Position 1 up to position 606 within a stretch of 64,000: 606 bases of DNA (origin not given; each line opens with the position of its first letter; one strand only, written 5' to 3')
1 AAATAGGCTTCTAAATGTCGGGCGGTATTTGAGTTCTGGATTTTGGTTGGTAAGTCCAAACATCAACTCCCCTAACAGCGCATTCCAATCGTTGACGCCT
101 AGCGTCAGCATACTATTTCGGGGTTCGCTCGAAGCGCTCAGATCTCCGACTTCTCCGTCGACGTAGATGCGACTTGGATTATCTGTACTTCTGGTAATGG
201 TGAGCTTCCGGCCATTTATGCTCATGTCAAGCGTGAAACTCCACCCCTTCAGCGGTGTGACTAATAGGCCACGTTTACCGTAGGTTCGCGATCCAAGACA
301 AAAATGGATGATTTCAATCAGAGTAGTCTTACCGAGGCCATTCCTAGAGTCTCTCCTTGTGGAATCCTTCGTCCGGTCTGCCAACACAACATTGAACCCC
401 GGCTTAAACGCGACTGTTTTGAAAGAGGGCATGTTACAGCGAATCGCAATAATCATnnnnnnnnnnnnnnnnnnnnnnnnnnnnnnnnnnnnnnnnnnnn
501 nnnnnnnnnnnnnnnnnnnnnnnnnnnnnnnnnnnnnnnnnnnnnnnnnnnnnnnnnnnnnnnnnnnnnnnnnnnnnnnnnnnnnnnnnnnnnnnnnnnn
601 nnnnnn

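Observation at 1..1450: Three-gene HNH-effector / 76-aa protein / ABC-ATPase operon chained by ATGA overlaps: candidate ABC-three-component (ABC-3C) conflict system in an AT-rich islet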

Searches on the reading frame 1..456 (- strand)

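Call 5: search_protein_families(library=pfam, proteins=[window:1-456:-], max_evalue=1)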
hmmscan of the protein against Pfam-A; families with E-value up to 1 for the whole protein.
window:1-456:- (152 aa): 3 families
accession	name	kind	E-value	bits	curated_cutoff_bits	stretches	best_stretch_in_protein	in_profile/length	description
PF13476.12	AAA_23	-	0.0012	20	27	1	15-60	15-49/201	AAA domain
PF13304.12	AAA_21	-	0.014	15.9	27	1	38-87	7-60/304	AAA domain, putative AbiEii toxin, Type IV TA system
PF02463.25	SMC_N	-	0.092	12.6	40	1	38-58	32-52/220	RecF/RecN/SMC N terminal domain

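Call 6: search_protein_families(library=padloc, proteins=[window:1-456:-], max_evalue=1)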
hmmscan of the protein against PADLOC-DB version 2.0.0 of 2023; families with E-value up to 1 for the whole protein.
window:1-456:- (152 aa): 17 families
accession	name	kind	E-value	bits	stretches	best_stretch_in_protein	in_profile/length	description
PDLC04774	PDC-M68B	-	7.7e-51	171.3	1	1-152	1-153/581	-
PDLC03859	LmuB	-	3.5e-09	34.4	1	13-151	17-148/611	-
PDLC03860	LmuB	-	1.2e-05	22.1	1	38-103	34-96/565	-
PDLC03863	LmuB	-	3.3e-05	20.8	1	4-103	7-96/610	-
PDLC03862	LmuB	-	0.00018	18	1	42-96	39-91/643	-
PDLC00263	LmuB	-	0.00023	19.2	1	37-93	32-85/204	AAA ATPase domain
PDLC00262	LmuB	-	0.0003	17.8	1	37-102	32-94/588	AAA ATPase domain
PDLC00259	LmuB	-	0.00083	16.3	1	37-99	32-91/588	AAA ATPase domain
PDLC03864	LmuB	-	0.0042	13.7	1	14-105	68-144/657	-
PDLC04135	mad3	-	0.013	13.1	1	39-104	31-83/374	mads_3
PDLC02755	PbeC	-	0.015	11.7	1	20-97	16-92/658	PbeC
PDLC02980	AriA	-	0.017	13.1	1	38-64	7-33/304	-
PDLC00254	LmuB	-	0.019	11.7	1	13-91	20-88/563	AAA ATPase domain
PDLC00252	LmuB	-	0.028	11.2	1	37-91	33-85/554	AAA ATPase domain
PDLC02663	DndD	-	0.048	10.4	1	37-59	40-62/675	DndD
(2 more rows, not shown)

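Call 8: search_protein_families(library=ncbifam, proteins=[window:1-456:-], max_evalue=1)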
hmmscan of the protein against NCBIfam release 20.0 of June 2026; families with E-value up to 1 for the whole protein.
window:1-456:- (152 aa): 1 family
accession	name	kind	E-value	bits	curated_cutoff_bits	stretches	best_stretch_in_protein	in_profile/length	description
TIGR00611.2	recf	equivalog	0.12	11.5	172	1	38-59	29-50/339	DNA replication/repair protein RecF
